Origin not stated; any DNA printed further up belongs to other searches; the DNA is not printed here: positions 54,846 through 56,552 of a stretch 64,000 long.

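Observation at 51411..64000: Dedicated FAS-II-like operon with its own ACP, Sfp-type PPTase, two CrtI/RetSat-family oxidoreductases, DUF362 and a condensation-type acyltransferase: candidate specialised lipid or polyene pathway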

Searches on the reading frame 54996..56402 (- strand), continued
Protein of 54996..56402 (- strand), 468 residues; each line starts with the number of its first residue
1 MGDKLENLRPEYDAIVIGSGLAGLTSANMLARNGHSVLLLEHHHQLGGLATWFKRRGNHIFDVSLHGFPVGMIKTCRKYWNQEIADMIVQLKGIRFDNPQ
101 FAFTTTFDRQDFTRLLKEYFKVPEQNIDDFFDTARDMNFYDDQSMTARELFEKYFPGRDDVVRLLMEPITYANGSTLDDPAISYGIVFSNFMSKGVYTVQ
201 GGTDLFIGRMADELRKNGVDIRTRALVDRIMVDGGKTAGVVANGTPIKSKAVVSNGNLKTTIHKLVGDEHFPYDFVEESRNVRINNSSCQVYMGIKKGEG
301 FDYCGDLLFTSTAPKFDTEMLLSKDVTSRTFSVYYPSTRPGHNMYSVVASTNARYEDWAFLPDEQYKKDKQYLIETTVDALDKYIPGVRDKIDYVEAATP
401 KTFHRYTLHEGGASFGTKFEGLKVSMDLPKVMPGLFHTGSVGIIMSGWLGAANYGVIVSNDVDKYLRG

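Call 7: find_homologous_proteins(query=window:54996-56402:-, max_evalue=1e-10)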
Query window:54996-56402:- (468 aa): 8000 proteins with E <= 1e-10 among 8000 candidates; the best 120 are listed.
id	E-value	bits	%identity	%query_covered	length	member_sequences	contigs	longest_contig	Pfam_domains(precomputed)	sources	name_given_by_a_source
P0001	0.0e+0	1084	100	100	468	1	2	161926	PF01266.31,PF01593.31,PF13450.13,PF00890.31,PF07992.21,PF00070.34,PF03486.21,PF12831.14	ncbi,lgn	-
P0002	1.9e-293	991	90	100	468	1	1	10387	PF01946.24,PF01266.31,PF01593.31,PF13450.13,PF00890.31,PF07992.21,PF00070.34,PF03486.21,PF12831.14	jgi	jgi:phytoene dehydrogenase-like protein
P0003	2.1e-264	895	81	100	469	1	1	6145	PF01946.24,PF01266.31,PF01593.31,PF13450.13,PF00890.31,PF07992.21,PF00070.34,PF03486.21,PF01134.29,PF12831.14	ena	-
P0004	4.7e-260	881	80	100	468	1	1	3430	PF01946.24,PF01266.31,PF01593.31,PF13450.13,PF00890.31,PF07992.21,PF03486.21,PF01134.29,PF01494.26,PF12831.14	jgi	-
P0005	5.1e-257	871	79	100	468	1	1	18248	PF13450.13,PF07992.21,PF00070.34,PF03486.21,PF05834.19,PF01134.29,PF01494.26,PF12831.14,PF01946.24,PF01266.31,PF01593.31,PF00890.31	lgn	-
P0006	5.0e-256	868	78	100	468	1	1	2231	PF01946.24,PF01266.31,PF01593.31,PF13450.13,PF00890.31,PF07992.21,PF00070.34,PF03486.21,PF12831.14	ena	-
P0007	6.3e-256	867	79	100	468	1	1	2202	PF01946.24,PF01266.31,PF01593.31,PF13450.13,PF00890.31,PF07992.21,PF00070.34,PF03486.21,PF01134.29,PF01494.26,PF12831.14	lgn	-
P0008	6.9e-256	867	78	100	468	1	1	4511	PF01946.24,PF01266.31,PF01593.31,PF13450.13,PF00890.31,PF07992.21,PF00070.34,PF03486.21,PF12831.14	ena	-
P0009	9.6e-256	867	78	100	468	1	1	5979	PF01946.24,PF01266.31,PF01593.31,PF13450.13,PF00890.31,PF07992.21,PF00070.34,PF03486.21,PF12831.14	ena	-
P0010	1.4e-255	866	78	100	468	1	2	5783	PF01946.24,PF01266.31,PF01593.31,PF13450.13,PF00890.31,PF07992.21,PF00070.34,PF03486.21,PF12831.14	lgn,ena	-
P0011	1.8e-255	866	78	100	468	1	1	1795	PF01946.24,PF01266.31,PF01593.31,PF13450.13,PF00890.31,PF07992.21,PF00070.34,PF03486.21,PF12831.14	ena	-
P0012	5.0e-255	865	78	100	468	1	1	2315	PF01946.24,PF01266.31,PF01593.31,PF13450.13,PF00890.31,PF07992.21,PF00070.34,PF03486.21,PF12831.14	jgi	jgi:phytoene dehydrogenase-like protein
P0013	9.4e-255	864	78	100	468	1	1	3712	PF01946.24,PF01266.31,PF01593.31,PF13450.13,PF00890.31,PF07992.21,PF00070.34,PF03486.21,PF12831.14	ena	-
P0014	1.3e-254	863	78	100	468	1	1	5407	PF13450.13,PF07992.21,PF00070.34,PF03486.21,PF05834.19,PF01134.29,PF01494.26,PF12831.14,PF01946.24,PF01266.31,PF01593.31,PF00890.31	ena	-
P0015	2.5e-254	862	78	100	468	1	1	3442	PF01946.24,PF01266.31,PF01593.31,PF13450.13,PF00890.31,PF07992.21,PF00070.34,PF03486.21,PF12831.14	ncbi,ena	-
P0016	2.5e-254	862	78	100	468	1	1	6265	PF01946.24,PF01266.31,PF01593.31,PF13450.13,PF00890.31,PF07992.21,PF00070.34,PF03486.21,PF12831.14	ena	-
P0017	3.0e-254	862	78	100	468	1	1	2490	PF01946.24,PF01266.31,PF01593.31,PF13450.13,PF00890.31,PF07992.21,PF00070.34,PF03486.21,PF12831.14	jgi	-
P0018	3.3e-254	862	78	100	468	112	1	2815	PF01946.24,PF01266.31,PF01593.31,PF13450.13,PF00890.31,PF07992.21,PF00070.34,PF03486.21,PF05834.19,PF12831.14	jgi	-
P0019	4.5e-254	861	78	100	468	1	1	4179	PF01946.24,PF01266.31,PF01593.31,PF13450.13,PF00890.31,PF07992.21,PF00070.34,PF03486.21,PF01494.26,PF12831.14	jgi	jgi:phytoene dehydrogenase-like protein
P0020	4.6e-254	861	78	100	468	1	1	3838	PF01946.24,PF01266.31,PF01593.31,PF13450.13,PF00890.31,PF07992.21,PF00070.34,PF03486.21,PF05834.19,PF12831.14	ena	-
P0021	4.9e-254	861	77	100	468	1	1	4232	PF13450.13,PF07992.21,PF00070.34,PF03486.21,PF05834.19,PF01134.29,PF01494.26,PF12831.14,PF01946.24,PF01266.31,PF01593.31,PF00890.31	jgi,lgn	-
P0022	6.2e-254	861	78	100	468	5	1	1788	PF01946.24,PF01266.31,PF01593.31,PF13450.13,PF00890.31,PF07992.21,PF00070.34,PF03486.21,PF01134.29,PF12831.14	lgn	-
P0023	1.1e-253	860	77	100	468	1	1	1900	PF01946.24,PF01266.31,PF01593.31,PF13450.13,PF00890.31,PF07992.21,PF00070.34,PF03486.21,PF12831.14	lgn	-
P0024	1.2e-253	860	77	100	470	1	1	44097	PF01946.24,PF01266.31,PF01593.31,PF13450.13,PF00890.31,PF07992.21,PF00070.34,PF03486.21,PF12831.14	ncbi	-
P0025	1.2e-253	860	77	100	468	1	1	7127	PF01946.24,PF01266.31,PF01593.31,PF13450.13,PF00890.31,PF07992.21,PF00070.34,PF03486.21,PF05834.19,PF12831.14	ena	-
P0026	1.5e-253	860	77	100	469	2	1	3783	PF01946.24,PF01266.31,PF01593.31,PF13450.13,PF00890.31,PF07992.21,PF00070.34,PF03486.21,PF01134.29,PF01494.26,PF12831.14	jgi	-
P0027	1.6e-253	860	77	100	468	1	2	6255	PF01946.24,PF01266.31,PF01593.31,PF13450.13,PF00890.31,PF07992.21,PF00070.34,PF03486.21,PF12831.14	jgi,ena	-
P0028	1.6e-253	860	77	100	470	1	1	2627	PF01946.24,PF01266.31,PF01593.31,PF13450.13,PF00890.31,PF07992.21,PF00070.34,PF03486.21,PF12831.14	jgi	-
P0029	1.7e-253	859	78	100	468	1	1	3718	PF01946.24,PF01266.31,PF01593.31,PF13450.13,PF00890.31,PF07992.21,PF00070.34,PF03486.21,PF12831.14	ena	-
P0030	2.2e-253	859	78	100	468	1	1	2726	PF01946.24,PF01266.31,PF01593.31,PF13450.13,PF00890.31,PF07992.21,PF00070.34,PF03486.21,PF01494.26,PF12831.14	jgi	jgi:phytoene dehydrogenase-like protein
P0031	2.4e-253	859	78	100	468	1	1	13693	PF01946.24,PF01266.31,PF01593.31,PF13450.13,PF00890.31,PF07992.21,PF00070.34,PF03486.21,PF01494.26,PF12831.14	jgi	jgi:phytoene dehydrogenase-like protein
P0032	3.2e-253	859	78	100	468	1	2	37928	PF01946.24,PF01266.31,PF01593.31,PF13450.13,PF00890.31,PF07992.21,PF00070.34,PF03486.21,PF01134.29,PF01494.26,PF12831.14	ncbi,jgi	-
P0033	4.4e-253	858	78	100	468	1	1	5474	PF01946.24,PF01266.31,PF01593.31,PF13450.13,PF00890.31,PF07992.21,PF00070.34,PF03486.21,PF12831.14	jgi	-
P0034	5.6e-253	858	77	100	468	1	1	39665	PF01946.24,PF01266.31,PF01593.31,PF13450.13,PF00890.31,PF07992.21,PF00070.34,PF03486.21,PF01134.29,PF01494.26,PF12831.14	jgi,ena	-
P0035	6.0e-253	858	78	100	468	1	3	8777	PF01946.24,PF01266.31,PF01593.31,PF13450.13,PF00890.31,PF07992.21,PF00070.34,PF03486.21,PF12831.14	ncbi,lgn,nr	ncbi:MAG: FAD-dependent oxidoreductase [Dehalococcoidia bacterium]|nr:FAD-dependent oxidoreductase [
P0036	6.0e-253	858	78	100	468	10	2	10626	PF01946.24,PF01266.31,PF01593.31,PF13450.13,PF00890.31,PF07992.21,PF00070.34,PF03486.21,PF12831.14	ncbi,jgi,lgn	jgi:phytoene dehydrogenase-like protein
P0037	8.3e-253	857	78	100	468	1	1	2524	PF01946.24,PF01266.31,PF01593.31,PF13450.13,PF00890.31,PF07992.21,PF00070.34,PF03486.21,PF12831.14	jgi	-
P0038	1.1e-252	857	78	100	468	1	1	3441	PF01946.24,PF01266.31,PF01593.31,PF13450.13,PF00890.31,PF07992.21,PF00070.34,PF03486.21,PF01134.29,PF01494.26,PF12831.14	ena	-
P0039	1.3e-252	857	78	99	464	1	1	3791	PF01946.24,PF01266.31,PF01593.31,PF13450.13,PF00890.31,PF07992.21,PF03486.21,PF01134.29,PF12831.14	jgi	jgi:phytoene dehydrogenase-like protein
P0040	1.7e-252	856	78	100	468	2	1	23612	PF01946.24,PF01266.31,PF01593.31,PF13450.13,PF00890.31,PF07992.21,PF00070.34,PF03486.21,PF12831.14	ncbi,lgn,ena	-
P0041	2.9e-252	855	77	100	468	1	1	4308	PF01946.24,PF01266.31,PF01593.31,PF13450.13,PF00890.31,PF07992.21,PF00070.34,PF03486.21,PF01494.26,PF12831.14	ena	-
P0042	3.1e-252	855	78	100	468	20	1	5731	PF01946.24,PF01266.31,PF01593.31,PF13450.13,PF00890.31,PF07992.21,PF00070.34,PF03486.21,PF05834.19,PF01494.26,PF12831.14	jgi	jgi:phytoene dehydrogenase-like protein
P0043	3.7e-252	855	77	100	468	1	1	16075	PF01946.24,PF01266.31,PF01593.31,PF13450.13,PF00890.31,PF07992.21,PF00070.34,PF03486.21,PF12831.14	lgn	-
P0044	3.8e-252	855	78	100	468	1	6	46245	PF01946.24,PF01266.31,PF01593.31,PF13450.13,PF00890.31,PF07992.21,PF00070.34,PF03486.21,PF01134.29,PF12831.14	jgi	jgi:phytoene dehydrogenase-like protein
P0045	3.9e-252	855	77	100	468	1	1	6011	PF01946.24,PF01266.31,PF01593.31,PF13450.13,PF00890.31,PF07992.21,PF00070.34,PF03486.21,PF12831.14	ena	-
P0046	4.8e-252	855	78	100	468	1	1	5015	PF01946.24,PF01266.31,PF01593.31,PF13450.13,PF00890.31,PF07992.21,PF00070.34,PF03486.21,PF12831.14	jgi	jgi:phytoene dehydrogenase-like protein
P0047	8.2e-252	854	78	100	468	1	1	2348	PF01946.24,PF01266.31,PF01593.31,PF13450.13,PF00890.31,PF07992.21,PF00070.34,PF03486.21,PF01134.29,PF01494.26,PF12831.14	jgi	-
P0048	1.1e-251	853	78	100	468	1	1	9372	PF01946.24,PF01266.31,PF01593.31,PF13450.13,PF00890.31,PF07992.21,PF00070.34,PF03486.21,PF01134.29,PF01494.26,PF12831.14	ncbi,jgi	-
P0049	1.1e-251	853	77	99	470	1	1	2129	PF01946.24,PF01266.31,PF01593.31,PF13450.13,PF00890.31,PF07992.21,PF03486.21,PF12831.14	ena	-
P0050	1.4e-251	853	77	100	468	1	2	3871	PF01946.24,PF01266.31,PF01593.31,PF13450.13,PF00890.31,PF07992.21,PF00070.34,PF03486.21,PF01494.26,PF12831.14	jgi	-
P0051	1.8e-251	853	78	100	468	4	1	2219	PF01946.24,PF01266.31,PF01593.31,PF13450.13,PF00890.31,PF07992.21,PF03486.21,PF01494.26,PF12831.14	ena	-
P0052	2.0e-251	853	78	100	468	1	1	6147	PF01946.24,PF01266.31,PF01593.31,PF13450.13,PF00890.31,PF07992.21,PF00070.34,PF03486.21,PF01134.29,PF01494.26,PF12831.14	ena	-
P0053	2.1e-251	853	78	100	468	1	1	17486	PF01946.24,PF01266.31,PF01593.31,PF13450.13,PF00890.31,PF07992.21,PF00070.34,PF03486.21,PF05834.19,PF01494.26,PF12831.14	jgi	-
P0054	2.5e-251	852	77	100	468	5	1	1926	PF01946.24,PF01266.31,PF01593.31,PF13450.13,PF00890.31,PF07992.21,PF00070.34,PF03486.21,PF01494.26,PF12831.14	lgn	-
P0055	3.2e-251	852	77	99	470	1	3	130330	PF01946.24,PF01266.31,PF01593.31,PF13450.13,PF00890.31,PF07992.21,PF03486.21,PF01134.29,PF12831.14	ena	-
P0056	3.2e-251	852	77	99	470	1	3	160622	PF01946.24,PF01266.31,PF01593.31,PF13450.13,PF00890.31,PF07992.21,PF03486.21,PF01134.29,PF12831.14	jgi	-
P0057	3.2e-251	852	77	99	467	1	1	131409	PF01946.24,PF01266.31,PF01593.31,PF13450.13,PF00890.31,PF07992.21,PF03486.21,PF01134.29,PF12831.14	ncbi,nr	ncbi:MAG TPA: FAD-dependent oxidoreductase [Dehalococcoidia bacterium]|nr:FAD-dependent oxidoreducta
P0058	3.8e-251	852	77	100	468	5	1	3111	PF01946.24,PF01266.31,PF01593.31,PF13450.13,PF00890.31,PF07992.21,PF00070.34,PF03486.21,PF01134.29,PF01494.26,PF12831.14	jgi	jgi:phytoene dehydrogenase-like protein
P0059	3.9e-251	852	77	100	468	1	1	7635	PF01946.24,PF01266.31,PF01593.31,PF13450.13,PF00890.31,PF07992.21,PF00070.34,PF03486.21,PF12831.14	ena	-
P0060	3.9e-251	852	78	100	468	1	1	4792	PF01946.24,PF01266.31,PF01593.31,PF13450.13,PF00890.31,PF07992.21,PF00070.34,PF03486.21,PF01134.29,PF01494.26,PF12831.14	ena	-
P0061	4.0e-251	852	78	100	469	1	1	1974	PF01946.24,PF01266.31,PF01593.31,PF13450.13,PF00890.31,PF07992.21,PF00070.34,PF03486.21,PF01134.29,PF01494.26,PF12831.14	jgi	-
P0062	4.5e-251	851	77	100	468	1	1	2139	PF01946.24,PF01266.31,PF01593.31,PF13450.13,PF00890.31,PF07992.21,PF00070.34,PF03486.21,PF12831.14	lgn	-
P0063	5.3e-251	851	77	100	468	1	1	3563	PF01946.24,PF01266.31,PF01593.31,PF13450.13,PF00890.31,PF07992.21,PF00070.34,PF03486.21,PF01494.26,PF12831.14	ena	-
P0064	5.3e-251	851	77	99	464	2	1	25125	PF01946.24,PF01266.31,PF01593.31,PF13450.13,PF00890.31,PF07992.21,PF00070.34,PF03486.21,PF12831.14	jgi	jgi:phytoene dehydrogenase-like protein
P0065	5.6e-251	851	77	100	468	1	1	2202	PF01946.24,PF01266.31,PF01593.31,PF13450.13,PF00890.31,PF07992.21,PF00070.34,PF03486.21,PF12831.14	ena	-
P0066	6.0e-251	851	77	100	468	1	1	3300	PF01946.24,PF01266.31,PF01593.31,PF13450.13,PF00890.31,PF07992.21,PF00070.34,PF03486.21,PF01134.29,PF01494.26,PF12831.14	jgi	jgi:phytoene dehydrogenase-like protein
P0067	6.9e-251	851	77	100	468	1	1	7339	PF01946.24,PF01266.31,PF01593.31,PF13450.13,PF00890.31,PF07992.21,PF00070.34,PF03486.21,PF01134.29,PF01494.26,PF12831.14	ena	-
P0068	7.3e-251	851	78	100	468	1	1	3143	PF01946.24,PF01266.31,PF01593.31,PF13450.13,PF00890.31,PF07992.21,PF00070.34,PF03486.21,PF01134.29,PF01494.26,PF12831.14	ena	-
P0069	7.3e-251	851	77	99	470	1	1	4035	PF01946.24,PF01266.31,PF01593.31,PF13450.13,PF00890.31,PF07992.21,PF03486.21,PF12831.14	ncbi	-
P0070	8.0e-251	851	77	100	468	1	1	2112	PF01946.24,PF01266.31,PF01593.31,PF13450.13,PF00890.31,PF07992.21,PF00070.34,PF03486.21,PF12831.14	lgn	-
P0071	8.1e-251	851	76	100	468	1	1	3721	PF01946.24,PF01266.31,PF01593.31,PF13450.13,PF00890.31,PF07992.21,PF00070.34,PF03486.21,PF12831.14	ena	-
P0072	1.2e-250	850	77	100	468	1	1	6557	PF01946.24,PF01266.31,PF01593.31,PF13450.13,PF00890.31,PF07992.21,PF00070.34,PF03486.21,PF05834.19,PF12831.14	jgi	-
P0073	1.4e-250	850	77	100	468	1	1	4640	PF01946.24,PF01266.31,PF01593.31,PF13450.13,PF00890.31,PF07992.21,PF00070.34,PF03486.21,PF12831.14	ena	-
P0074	2.0e-250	849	78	100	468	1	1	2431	PF01946.24,PF01266.31,PF01593.31,PF13450.13,PF00890.31,PF07992.21,PF00070.34,PF03486.21,PF01134.29,PF01494.26,PF12831.14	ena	-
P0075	2.5e-250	849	77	100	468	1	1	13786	PF01946.24,PF01266.31,PF01593.31,PF13450.13,PF00890.31,PF07992.21,PF00070.34,PF03486.21,PF05834.19,PF01494.26,PF12831.14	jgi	-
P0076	3.0e-250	849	77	100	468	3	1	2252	PF01946.24,PF01266.31,PF01593.31,PF13450.13,PF00890.31,PF07992.21,PF00070.34,PF03486.21,PF05834.19,PF12831.14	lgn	-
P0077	4.0e-250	848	78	100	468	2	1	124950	PF01946.24,PF01266.31,PF01593.31,PF13450.13,PF00890.31,PF07992.21,PF00070.34,PF03486.21,PF12831.14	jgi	-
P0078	6.4e-250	848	77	100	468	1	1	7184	PF01946.24,PF01266.31,PF01593.31,PF13450.13,PF00890.31,PF07992.21,PF03486.21,PF01494.26,PF12831.14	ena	-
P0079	8.0e-250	847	77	100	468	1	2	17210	PF01946.24,PF01266.31,PF01593.31,PF13450.13,PF00890.31,PF07992.21,PF00070.34,PF03486.21,PF12831.14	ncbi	ncbi:MAG: NAD(P)/FAD-dependent oxidoreductase [Dehalococcoidia bacterium]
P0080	1.1e-249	847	77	100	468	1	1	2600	PF01266.31,PF01593.31,PF13450.13,PF00890.31,PF07992.21,PF00070.34,PF03486.21,PF12831.14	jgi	jgi:phytoene dehydrogenase-like protein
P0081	1.1e-249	847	77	100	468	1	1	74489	PF01946.24,PF01266.31,PF01593.31,PF13450.13,PF00890.31,PF07992.21,PF00070.34,PF03486.21,PF01134.29,PF01494.26,PF12831.14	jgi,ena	-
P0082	2.5e-249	846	77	100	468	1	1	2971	PF01946.24,PF01266.31,PF01593.31,PF13450.13,PF00890.31,PF07992.21,PF00070.34,PF03486.21,PF01494.26,PF12831.14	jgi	jgi:phytoene dehydrogenase-like protein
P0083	5.7e-249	845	77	100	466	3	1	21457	PF01946.24,PF01266.31,PF01593.31,PF13450.13,PF00890.31,PF07992.21,PF03486.21,PF12831.14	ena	-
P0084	8.9e-249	844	77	100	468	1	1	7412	PF01946.24,PF01266.31,PF01593.31,PF13450.13,PF00890.31,PF07992.21,PF00070.34,PF03486.21,PF12831.14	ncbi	-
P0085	9.5e-249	844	77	99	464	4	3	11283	PF01946.24,PF01266.31,PF01593.31,PF13450.13,PF00890.31,PF07992.21,PF00070.34,PF03486.21,PF12831.14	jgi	-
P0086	1.7e-248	843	77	100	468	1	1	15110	PF01946.24,PF01266.31,PF01593.31,PF13450.13,PF00890.31,PF07992.21,PF00070.34,PF03486.21,PF12831.14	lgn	-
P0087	1.7e-248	843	77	100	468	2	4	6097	PF01946.24,PF01266.31,PF01593.31,PF13450.13,PF00890.31,PF07992.21,PF00070.34,PF03486.21,PF12831.14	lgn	-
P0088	4.2e-248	842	77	100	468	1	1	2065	PF01946.24,PF01266.31,PF01593.31,PF13450.13,PF00890.31,PF07992.21,PF03486.21,PF01134.29,PF12831.14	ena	-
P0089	4.9e-248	841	77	100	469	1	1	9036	PF01946.24,PF01266.31,PF01593.31,PF13450.13,PF00890.31,PF07992.21,PF00070.34,PF03486.21,PF01134.29,PF12831.14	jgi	jgi:phytoene dehydrogenase-like protein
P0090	5.1e-248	841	77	100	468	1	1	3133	PF01946.24,PF01266.31,PF01593.31,PF13450.13,PF00890.31,PF07992.21,PF00070.34,PF03486.21,PF01494.26,PF12831.14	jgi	jgi:phytoene dehydrogenase-like protein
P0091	9.9e-248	840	77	99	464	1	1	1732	PF01946.24,PF01266.31,PF01593.31,PF13450.13,PF00890.31,PF07992.21,PF03486.21,PF12831.14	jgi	-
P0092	1.1e-247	840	77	99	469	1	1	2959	PF01946.24,PF01266.31,PF01593.31,PF13450.13,PF00890.31,PF07992.21,PF00070.34,PF03486.21,PF01134.29,PF12831.14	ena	-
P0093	1.3e-247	840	77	100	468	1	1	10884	PF13450.13,PF07992.21,PF00070.34,PF03486.21,PF01134.29,PF01494.26,PF12831.14,PF01946.24,PF01266.31,PF01593.31,PF00890.31,PF00996.25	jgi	jgi:phytoene dehydrogenase-like protein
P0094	1.6e-247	840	76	100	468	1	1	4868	PF01946.24,PF01266.31,PF01593.31,PF13450.13,PF00890.31,PF07992.21,PF00070.34,PF03486.21,PF01494.26,PF12831.14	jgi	-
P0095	3.3e-247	839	76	100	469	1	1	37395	PF01946.24,PF01266.31,PF01593.31,PF13450.13,PF00890.31,PF07992.21,PF00070.34,PF03486.21,PF01494.26,PF12831.14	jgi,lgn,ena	-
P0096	4.7e-247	838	77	99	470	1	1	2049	PF01946.24,PF01266.31,PF01593.31,PF13450.13,PF00890.31,PF07992.21,PF03486.21,PF12831.14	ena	-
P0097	9.2e-247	837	77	100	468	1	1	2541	PF01946.24,PF01266.31,PF01593.31,PF13450.13,PF00890.31,PF07992.21,PF00070.34,PF03486.21,PF01134.29,PF01494.26,PF12831.14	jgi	-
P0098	1.2e-246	837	77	100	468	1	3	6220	PF01946.24,PF01266.31,PF01593.31,PF13450.13,PF00890.31,PF07992.21,PF00070.34,PF03486.21,PF01134.29,PF01494.26,PF12831.14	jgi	jgi:phytoene dehydrogenase-like protein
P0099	1.3e-246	837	76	100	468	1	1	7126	PF01946.24,PF01266.31,PF01593.31,PF13450.13,PF00890.31,PF07992.21,PF00070.34,PF03486.21,PF01494.26,PF12831.14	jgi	-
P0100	3.2e-246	835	76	100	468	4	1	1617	PF01946.24,PF01266.31,PF01593.31,PF13450.13,PF00890.31,PF07992.21,PF00070.34,PF03486.21,PF12831.14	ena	-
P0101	3.3e-246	835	76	100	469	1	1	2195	PF01946.24,PF01266.31,PF01593.31,PF13450.13,PF00890.31,PF07992.21,PF00070.34,PF03486.21,PF01134.29,PF01494.26,PF12831.14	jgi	jgi:phytoene dehydrogenase-like protein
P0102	3.3e-246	835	77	100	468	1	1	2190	PF13450.13,PF07992.21,PF00070.34,PF03486.21,PF01134.29,PF01494.26,PF12831.14,PF01946.24,PF01266.31,PF01593.31,PF00890.31,PF00996.25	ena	-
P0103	3.7e-246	835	76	100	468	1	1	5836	PF01946.24,PF01266.31,PF01593.31,PF13450.13,PF00890.31,PF07992.21,PF00070.34,PF03486.21,PF01134.29,PF01494.26,PF12831.14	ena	-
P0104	5.0e-246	835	77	100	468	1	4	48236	PF01946.24,PF01266.31,PF01593.31,PF13450.13,PF00890.31,PF07992.21,PF00070.34,PF03486.21,PF12831.14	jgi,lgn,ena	jgi:phytoene dehydrogenase-like protein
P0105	7.0e-246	834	76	100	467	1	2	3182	PF01946.24,PF01266.31,PF01593.31,PF13450.13,PF00890.31,PF07992.21,PF00070.34,PF03486.21,PF01494.26,PF12831.14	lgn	-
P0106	9.3e-246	834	76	100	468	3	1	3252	PF01946.24,PF01266.31,PF01593.31,PF13450.13,PF00890.31,PF07992.21,PF00070.34,PF03486.21,PF12831.14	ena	-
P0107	1.0e-245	834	77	100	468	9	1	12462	PF01946.24,PF01266.31,PF01593.31,PF13450.13,PF00890.31,PF07992.21,PF00070.34,PF03486.21,PF01494.26,PF12831.14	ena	-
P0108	1.2e-245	834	76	100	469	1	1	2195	PF01946.24,PF01266.31,PF01593.31,PF13450.13,PF00890.31,PF07992.21,PF00070.34,PF03486.21,PF01134.29,PF01494.26,PF12831.14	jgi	-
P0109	1.6e-245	833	76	100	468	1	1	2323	PF01946.24,PF01266.31,PF01593.31,PF13450.13,PF00890.31,PF07992.21,PF00070.34,PF03486.21,PF01494.26,PF12831.14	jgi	-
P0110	1.8e-245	833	77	100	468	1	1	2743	PF13450.13,PF07992.21,PF00070.34,PF03486.21,PF01134.29,PF01494.26,PF12831.14,PF01946.24,PF01266.31,PF01593.31,PF00890.31,PF00996.25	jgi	jgi:phytoene dehydrogenase-like protein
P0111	2.4e-245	833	76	100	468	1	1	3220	PF01946.24,PF01266.31,PF01593.31,PF13450.13,PF00890.31,PF07992.21,PF00070.34,PF03486.21,PF01494.26,PF12831.14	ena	-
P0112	3.2e-245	832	76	100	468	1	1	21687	PF01946.24,PF01266.31,PF01593.31,PF13450.13,PF00890.31,PF07992.21,PF00070.34,PF03486.21,PF01494.26,PF12831.14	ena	-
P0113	3.3e-245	832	77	100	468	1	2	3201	PF13450.13,PF07992.21,PF00070.34,PF03486.21,PF01134.29,PF01494.26,PF12831.14,PF01946.24,PF01266.31,PF01593.31,PF00890.31,PF00996.25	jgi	-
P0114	3.9e-245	832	76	100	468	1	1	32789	PF01946.24,PF01266.31,PF01593.31,PF13450.13,PF00890.31,PF07992.21,PF00070.34,PF03486.21,PF01494.26,PF12831.14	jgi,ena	-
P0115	5.2e-245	831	76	100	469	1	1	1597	PF01946.24,PF01266.31,PF01593.31,PF13450.13,PF00890.31,PF07992.21,PF00070.34,PF03486.21,PF01134.29,PF01494.26,PF12831.14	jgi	-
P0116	6.3e-245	831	77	99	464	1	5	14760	PF01946.24,PF01266.31,PF01593.31,PF13450.13,PF00890.31,PF07992.21,PF00070.34,PF03486.21,PF01494.26,PF12831.14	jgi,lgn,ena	jgi:phytoene dehydrogenase-like protein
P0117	6.7e-245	831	76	100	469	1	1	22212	PF13450.13,PF07992.21,PF00070.34,PF03486.21,PF01134.29,PF01494.26,PF12831.14,PF01946.24,PF01266.31,PF01593.31,PF00890.31,PF00996.25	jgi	jgi:phytoene dehydrogenase-like protein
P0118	8.4e-245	831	76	100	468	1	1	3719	PF01946.24,PF01266.31,PF01593.31,PF13450.13,PF00890.31,PF07992.21,PF00070.34,PF03486.21,PF01494.26,PF12831.14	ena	-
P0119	8.6e-245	831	77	99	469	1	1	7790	PF01946.24,PF01266.31,PF01593.31,PF13450.13,PF00890.31,PF07992.21,PF00070.34,PF03486.21,PF01134.29,PF01494.26,PF12831.14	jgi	-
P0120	9.9e-245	831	76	100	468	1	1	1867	PF01946.24,PF01266.31,PF01593.31,PF13450.13,PF00890.31,PF07992.21,PF00070.34,PF03486.21,PF01134.29,PF01494.26,PF12831.14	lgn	-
